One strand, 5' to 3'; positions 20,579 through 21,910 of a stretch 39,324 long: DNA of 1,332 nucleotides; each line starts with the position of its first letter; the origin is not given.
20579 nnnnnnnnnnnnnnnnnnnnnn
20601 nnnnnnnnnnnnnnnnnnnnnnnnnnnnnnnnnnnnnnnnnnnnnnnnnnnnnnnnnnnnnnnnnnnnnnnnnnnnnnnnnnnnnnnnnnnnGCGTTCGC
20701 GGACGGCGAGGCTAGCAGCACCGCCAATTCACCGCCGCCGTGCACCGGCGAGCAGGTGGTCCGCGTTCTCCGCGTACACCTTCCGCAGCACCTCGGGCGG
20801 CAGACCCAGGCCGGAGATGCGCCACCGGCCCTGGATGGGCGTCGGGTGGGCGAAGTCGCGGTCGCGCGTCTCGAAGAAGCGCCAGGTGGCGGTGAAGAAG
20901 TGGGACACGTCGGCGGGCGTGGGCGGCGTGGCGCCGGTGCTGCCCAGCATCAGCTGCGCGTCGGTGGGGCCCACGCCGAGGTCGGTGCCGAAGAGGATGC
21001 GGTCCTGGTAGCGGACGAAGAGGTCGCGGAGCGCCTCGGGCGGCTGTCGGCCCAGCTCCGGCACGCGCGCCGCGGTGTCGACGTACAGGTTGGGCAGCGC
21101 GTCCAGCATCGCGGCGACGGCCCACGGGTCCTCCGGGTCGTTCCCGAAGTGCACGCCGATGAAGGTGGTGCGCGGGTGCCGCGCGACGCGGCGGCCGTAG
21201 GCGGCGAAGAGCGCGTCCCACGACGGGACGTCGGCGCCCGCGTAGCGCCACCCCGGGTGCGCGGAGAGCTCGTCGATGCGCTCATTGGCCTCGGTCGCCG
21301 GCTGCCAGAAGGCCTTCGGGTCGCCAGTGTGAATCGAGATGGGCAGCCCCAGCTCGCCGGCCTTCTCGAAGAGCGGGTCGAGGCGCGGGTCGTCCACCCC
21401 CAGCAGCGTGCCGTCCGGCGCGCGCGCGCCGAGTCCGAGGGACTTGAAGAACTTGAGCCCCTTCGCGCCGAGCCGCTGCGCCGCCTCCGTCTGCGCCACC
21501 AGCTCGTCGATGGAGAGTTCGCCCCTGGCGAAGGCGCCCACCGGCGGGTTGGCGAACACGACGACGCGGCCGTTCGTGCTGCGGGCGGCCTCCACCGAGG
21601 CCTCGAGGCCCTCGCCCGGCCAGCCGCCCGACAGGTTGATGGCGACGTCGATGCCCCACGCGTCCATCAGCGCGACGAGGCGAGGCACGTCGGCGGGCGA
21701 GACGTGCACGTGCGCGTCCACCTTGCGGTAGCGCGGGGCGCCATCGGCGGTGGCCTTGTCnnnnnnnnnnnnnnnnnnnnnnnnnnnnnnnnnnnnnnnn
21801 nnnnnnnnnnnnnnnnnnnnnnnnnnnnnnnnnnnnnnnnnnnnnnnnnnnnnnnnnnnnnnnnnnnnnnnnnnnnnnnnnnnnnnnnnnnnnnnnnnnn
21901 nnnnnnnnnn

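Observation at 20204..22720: Membrane-anchored MBL-fold and amidohydrolase fusion enzyme, apparently co-transcribed with an FHA-domain protein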

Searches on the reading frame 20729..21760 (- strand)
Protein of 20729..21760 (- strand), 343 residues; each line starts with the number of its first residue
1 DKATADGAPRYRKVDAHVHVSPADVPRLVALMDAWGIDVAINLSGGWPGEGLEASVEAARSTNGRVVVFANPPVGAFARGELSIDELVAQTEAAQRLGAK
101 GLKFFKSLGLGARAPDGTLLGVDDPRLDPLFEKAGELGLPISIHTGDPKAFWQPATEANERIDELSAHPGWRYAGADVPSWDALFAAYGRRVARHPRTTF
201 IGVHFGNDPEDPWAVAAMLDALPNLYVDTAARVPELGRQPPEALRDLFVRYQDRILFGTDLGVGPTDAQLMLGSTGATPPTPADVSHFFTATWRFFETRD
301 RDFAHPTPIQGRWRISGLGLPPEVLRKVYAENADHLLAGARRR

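Call 22: search_solved_structures(query=window:20729-21760:-, max_evalue=0.01, show_alignments=2)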
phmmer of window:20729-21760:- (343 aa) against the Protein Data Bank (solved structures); distinct sequences matched with E-value up to 0.01: 0.
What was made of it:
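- On A characterised Amidohydro_2 enzyme (ACMSD, IDCase, LigI, LigW, LigY): phmmer against the PDB found no hit at E <= 0.01 (call 22).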

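Call 25: search_solved_structures(query=A3, max_evalue=1, show_alignments=1)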
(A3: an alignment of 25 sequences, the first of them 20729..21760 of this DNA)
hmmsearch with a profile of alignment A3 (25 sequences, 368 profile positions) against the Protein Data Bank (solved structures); distinct sequences matched with E-value up to 1: 3.
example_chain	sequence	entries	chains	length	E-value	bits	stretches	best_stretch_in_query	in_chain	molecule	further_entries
3irs_A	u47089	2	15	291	0.26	13.3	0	95-170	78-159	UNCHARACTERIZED PROTEIN BB4693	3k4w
6p5a_A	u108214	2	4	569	0.3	13.1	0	39-141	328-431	Transposable element P transposase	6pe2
1l9l_A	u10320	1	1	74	0.45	12.5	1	237-282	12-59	Granulysin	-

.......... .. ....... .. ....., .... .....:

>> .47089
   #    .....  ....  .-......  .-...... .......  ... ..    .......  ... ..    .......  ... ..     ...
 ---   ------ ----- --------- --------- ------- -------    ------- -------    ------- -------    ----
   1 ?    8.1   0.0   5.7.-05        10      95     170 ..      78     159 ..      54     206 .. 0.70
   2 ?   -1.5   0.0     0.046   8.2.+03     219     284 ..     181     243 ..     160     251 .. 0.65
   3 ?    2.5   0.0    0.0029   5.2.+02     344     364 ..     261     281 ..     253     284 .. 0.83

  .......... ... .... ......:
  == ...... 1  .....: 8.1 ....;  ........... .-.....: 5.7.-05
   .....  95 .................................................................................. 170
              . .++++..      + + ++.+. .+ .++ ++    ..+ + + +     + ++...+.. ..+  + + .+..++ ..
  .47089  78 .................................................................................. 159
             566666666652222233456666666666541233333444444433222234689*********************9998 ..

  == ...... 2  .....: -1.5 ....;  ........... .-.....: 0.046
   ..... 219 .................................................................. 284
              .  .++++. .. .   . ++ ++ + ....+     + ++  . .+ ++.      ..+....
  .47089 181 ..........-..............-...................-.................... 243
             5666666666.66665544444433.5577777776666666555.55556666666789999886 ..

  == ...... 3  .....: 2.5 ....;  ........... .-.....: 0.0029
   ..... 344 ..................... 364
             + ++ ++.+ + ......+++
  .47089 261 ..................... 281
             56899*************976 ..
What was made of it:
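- On A characterised Amidohydro_2 enzyme (ACMSD, IDCase, LigI, LigW, LigY): The profile's best hit is E 0.26 (call 25).
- Closest known: Amidohydro_2. Different: Identity is 13-23%, and no PDB sequence hit reaches E 0.01 (calls 22, 25).
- The PDB sequence search found nothing significant for the amidohydrolase half (calls 22, 25).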

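Call 31: find_related_loci(query=A3, collection=genome_contigs, flank=6000)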
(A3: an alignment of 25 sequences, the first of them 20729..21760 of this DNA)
Query A3 (343 aa) in genome_contigs; peptide patterns used: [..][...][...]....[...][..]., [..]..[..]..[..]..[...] (x = any residue, [..] = any of these).
599 stretches matched a pattern (row limit reached: there are more); 576 encode a relative of the query (tblastn E <= 1e-3); the best 80 are kept; 80 distinct loci.
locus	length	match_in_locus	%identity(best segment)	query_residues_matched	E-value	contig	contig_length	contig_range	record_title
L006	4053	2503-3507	79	3-337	0e+0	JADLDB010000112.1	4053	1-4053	MAG: Myxococcales bacterium isolate SJ252 c_000000625056, whole genome shotgun sequence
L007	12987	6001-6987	70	10-338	3e-150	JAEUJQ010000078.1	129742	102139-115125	MAG: Myxococcaceae bacterium isolate new MAG-73 k141_3483234, whole genome shotgun sequence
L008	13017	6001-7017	69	3-343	4e-150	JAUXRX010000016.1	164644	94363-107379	MAG: Archangium sp. isolate C12_metabat.bin.17_sub C12_k141_196609, whole genome shotgun sequence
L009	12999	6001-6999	66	5-337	5e-146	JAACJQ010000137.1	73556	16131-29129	MAG: Archangiaceae bacterium isolate LZH k87_164949, whole genome shotgun sequence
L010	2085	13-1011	68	3-337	1e-155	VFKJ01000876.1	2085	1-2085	MAG: Myxococcales bacterium isolate Bin_62_4 c_000004608224, whole genome shotgun sequence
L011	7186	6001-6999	67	3-337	1e-144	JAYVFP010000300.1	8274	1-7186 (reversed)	MAG: Archangium sp. isolate GL44_UP_metabat_111 GL44_UP_metabat_111_299, whole genome shotgun sequence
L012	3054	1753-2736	68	12-338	1e-146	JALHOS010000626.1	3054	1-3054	MAG: Myxococcaceae bacterium isolate bin.172 c_000000093078, whole genome shotgun sequence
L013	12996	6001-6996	63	7-339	5e-134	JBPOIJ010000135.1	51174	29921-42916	MAG: Myxococcota bacterium isolate MAG_545 c_000000506557, whole genome shotgun sequence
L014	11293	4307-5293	61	3-337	6e-129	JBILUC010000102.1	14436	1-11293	MAG: Archangium sp. isolate ME2018-07-27_3300044621_group8_bin65 Rohwer_bin1477_scaffold_2799_c1, whole genome shotgun s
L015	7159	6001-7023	58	2-337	5e-124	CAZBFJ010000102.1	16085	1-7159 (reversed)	MAG TPA_asm: uncultured Myxococcales bacterium isolate SRP192927_co6_685 genome assembly, contig: NODE_8365_length_16085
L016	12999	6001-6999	59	9-337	7e-124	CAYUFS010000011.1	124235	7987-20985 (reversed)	MAG TPA_asm: uncultured Myxococcales bacterium isolate binchicken_co54_263 genome assembly, contig: NODE_142_length_1242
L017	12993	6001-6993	59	10-337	3e-123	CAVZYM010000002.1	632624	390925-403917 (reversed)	MAG: uncultured proteobacterium isolate MFD01916.bin.2.64 genome assembly, contig: contig_16447, whole genome shotgun se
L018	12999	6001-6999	58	10-337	6e-123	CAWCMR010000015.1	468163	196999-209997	MAG: uncultured delta proteobacterium isolate MFD05502.bin.2.118 genome assembly, contig: contig_45175, whole genome sho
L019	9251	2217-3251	57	3-337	6e-123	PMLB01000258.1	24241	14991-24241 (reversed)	MAG: Myxococcales bacterium isolate fen_1121 73.20120600_E1D.21_contig_9098, whole genome shotgun sequence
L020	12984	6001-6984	60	10-337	2e-122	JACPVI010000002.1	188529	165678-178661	MAG: Myxococcales bacterium isolate NC_groundwater_780_Ag_S2p5_69_11 JBCH_GD18_4_SO25_S179_scaffold_78420, whole genome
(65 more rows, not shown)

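Call 37: predict_structure(alignment_id=A3)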
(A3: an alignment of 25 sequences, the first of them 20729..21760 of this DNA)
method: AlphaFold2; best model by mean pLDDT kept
length: 343 residues; sequences in the alignment: 25
mean_pLDDT: 93.9   pTM: 0.92
mean pLDDT of the five models: 93.9, 93.0, 93.0, 92.8, 92.7
residues with pLDDT >= 90: 303; 70-90: 27; 50-70: 5; < 50: 8
segments of 3 or more residues with pLDDT < 50: 1-6
pLDDT, mean of each block of 10 residues (from residue 1): 51 98 98 98 98 98 97 97 98 98 96 96 98 98 92 93 90 94 97 98 96 98 98 95 98 98 92 86 94 97 90 92 98 89 44
secondary structure, 60 per line:
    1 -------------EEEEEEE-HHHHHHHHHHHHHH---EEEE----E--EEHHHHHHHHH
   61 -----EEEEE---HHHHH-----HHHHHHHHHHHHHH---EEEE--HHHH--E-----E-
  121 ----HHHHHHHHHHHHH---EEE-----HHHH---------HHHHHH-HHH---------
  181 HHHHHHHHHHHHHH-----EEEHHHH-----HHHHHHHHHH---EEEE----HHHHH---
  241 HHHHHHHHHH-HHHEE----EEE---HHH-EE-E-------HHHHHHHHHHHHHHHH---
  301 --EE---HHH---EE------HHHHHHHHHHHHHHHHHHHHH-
elements in order: E14-20 H22-35 E39-42 H52-60 E66-70 H74-78 H84-97 E101-104 H107-110 H125-137 E141-143 H149-152 H162-167 H181-194 E200-202 H203-206 H212-221 E225-228 H233-237 H241-250 E261-263 H282-297 H322-342
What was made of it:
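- On Amidohydrolase superfamily, Amidohydro_2 (PF04909): Their positions match the strands of the model (call 37). pLDDT 93.9 (call 37).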

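Call 41: fold_search(model_id=the predicted structure, library=pdb)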
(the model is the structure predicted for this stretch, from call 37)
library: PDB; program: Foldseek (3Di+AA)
matches with E <= 10: 1690; with E <= 0.001: 258
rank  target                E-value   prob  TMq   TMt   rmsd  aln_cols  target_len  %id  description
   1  3irs_A                2.1e-10  1.00  0.55  0.66   6.5       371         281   16  CRYSTAL STRUCTURE OF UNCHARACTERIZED TIM-BARREL PROTEIN BB4693 FROM Bordetella bronchiseptica (released 2009-09-01)
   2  4era_A                1.0e-09  1.00  0.49  0.51   7.7       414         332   13  Evidence for a Dual Role of an Active Site Histidine in alpha-Amino-beta-Carboxymuconate-epsilon-Semialdehyde Decarbox (released 2012-08-22)
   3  8yt2_B                1.6e-09  1.00  0.51  0.53   6.2       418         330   14  Crystal structure of ACMSD mutant W194A (released 2024-10-16)
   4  4hk5_A                1.9e-09  1.00  0.55  0.53   8.2       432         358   16  Crystal structure of Cordyceps militaris IDCase in apo form (released 2013-09-11)
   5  2hbx_A                2.6e-09  1.00  0.51  0.52   7.6       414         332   14  Crystal Structure of alpha-Amino-beta-Carboxymuconate-epsilon-Semialdehyde-Decarboxylase (ACMSD) (released 2006-09-19)
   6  4hk7_A                2.7e-09  1.00  0.53  0.48   8.6       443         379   15  Crystal structure of Cordyceps militaris IDCase in complex with uracil (released 2013-09-11)
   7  4ifr_A                3.1e-09  1.00  0.51  0.53   6.4       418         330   14  2.40 Angstroms X-ray crystal structure of R239A 2-amino-3-carboxymuconate-6-semialdehyde decarboxylase from Pseudomona (released 2013-09-18)
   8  8yt2_C                3.3e-09  1.00  0.51  0.54   6.3       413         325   15  Crystal structure of ACMSD mutant W194A (released 2024-10-16)
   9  2hbv_A                3.3e-09  1.00  0.50  0.52   7.7       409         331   13  Crystal Structure of alpha-Amino-beta-Carboxymuconate-epsilon-Semialdehyde-Decarboxylase (ACMSD) (released 2006-09-19)
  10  3nur                  6.3e-09  1.00  0.46  0.51   6.1       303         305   16  Crystal structure of a putative amidohydrolase from Staphylococcus aureus (released 2011-07-13)
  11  4hk5_D                7.1e-09  1.00  0.54  0.49   8.4       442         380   15  Crystal structure of Cordyceps militaris IDCase in apo form (released 2013-09-11)
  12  2f6k_A                1.1e-08  1.00  0.52  0.57   7.0       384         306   15  Crystal Structure of Amidohydrorolase II; Northeast Structural Genomics Target LpR24 (released 2006-01-10)
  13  4hk7_C                1.3e-08  1.00  0.52  0.48   7.8       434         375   14  Crystal structure of Cordyceps militaris IDCase in complex with uracil (released 2013-09-11)
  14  8sm7_A                1.6e-08  1.00  0.45  0.44   8.6       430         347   14  Air-oxidized G. y4 TruffO expressed from M9 minimal medium supplemented with Fe (released 2024-03-13)
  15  4dzi_B                4.0e-08  1.00  0.46  0.42   7.9       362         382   18  Crystal structure of amidohydrolase map2389c (target EFI-500390) from Mycobacterium avium subsp. paratuberculosis K-10 (released 2012-03-21)
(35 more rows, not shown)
